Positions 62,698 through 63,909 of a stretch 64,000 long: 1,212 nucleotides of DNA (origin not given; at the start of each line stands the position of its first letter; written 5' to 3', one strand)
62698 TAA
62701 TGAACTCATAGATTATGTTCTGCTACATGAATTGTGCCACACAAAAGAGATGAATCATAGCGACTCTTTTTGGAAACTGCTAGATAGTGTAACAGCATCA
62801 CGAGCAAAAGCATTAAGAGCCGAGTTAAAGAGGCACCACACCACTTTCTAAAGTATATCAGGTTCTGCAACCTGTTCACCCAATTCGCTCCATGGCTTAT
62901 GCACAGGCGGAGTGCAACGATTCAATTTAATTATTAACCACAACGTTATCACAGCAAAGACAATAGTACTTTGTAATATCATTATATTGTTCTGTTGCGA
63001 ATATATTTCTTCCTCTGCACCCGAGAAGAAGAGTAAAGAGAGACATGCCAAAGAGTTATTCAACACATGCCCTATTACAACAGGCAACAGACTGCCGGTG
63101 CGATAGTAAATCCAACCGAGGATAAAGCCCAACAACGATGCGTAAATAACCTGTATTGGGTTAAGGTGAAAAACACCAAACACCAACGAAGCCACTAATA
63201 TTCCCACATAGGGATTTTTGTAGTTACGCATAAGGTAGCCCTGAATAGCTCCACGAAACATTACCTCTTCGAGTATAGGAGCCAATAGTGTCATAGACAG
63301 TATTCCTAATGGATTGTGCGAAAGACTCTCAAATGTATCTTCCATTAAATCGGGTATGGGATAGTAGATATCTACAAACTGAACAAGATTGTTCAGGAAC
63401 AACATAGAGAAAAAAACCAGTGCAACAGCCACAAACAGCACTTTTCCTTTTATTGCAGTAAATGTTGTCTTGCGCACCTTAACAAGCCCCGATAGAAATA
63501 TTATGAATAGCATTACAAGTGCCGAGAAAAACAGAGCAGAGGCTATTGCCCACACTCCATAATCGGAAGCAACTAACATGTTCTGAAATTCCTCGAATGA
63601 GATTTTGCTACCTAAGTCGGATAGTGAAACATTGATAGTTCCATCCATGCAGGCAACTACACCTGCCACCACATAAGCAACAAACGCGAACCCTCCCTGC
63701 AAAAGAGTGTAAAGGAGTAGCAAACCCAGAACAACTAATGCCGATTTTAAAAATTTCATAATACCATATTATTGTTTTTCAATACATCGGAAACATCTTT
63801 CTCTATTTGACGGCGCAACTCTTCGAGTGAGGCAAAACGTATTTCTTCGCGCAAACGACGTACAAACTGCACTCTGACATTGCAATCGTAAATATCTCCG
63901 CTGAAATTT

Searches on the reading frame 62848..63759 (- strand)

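Call 67: search_protein_families(library=pfam, proteins=[window:62848-63759:-], max_evalue=0.0001)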
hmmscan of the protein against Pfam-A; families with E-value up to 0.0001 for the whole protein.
window:62848-63759:- (303 aa): 1 family
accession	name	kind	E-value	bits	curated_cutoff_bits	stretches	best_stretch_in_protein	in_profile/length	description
PF02517.21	Rce1-like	-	5.4e-24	84.8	22.4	1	150-236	5-92/93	Type II CAAX prenyl endopeptidase Rce1-like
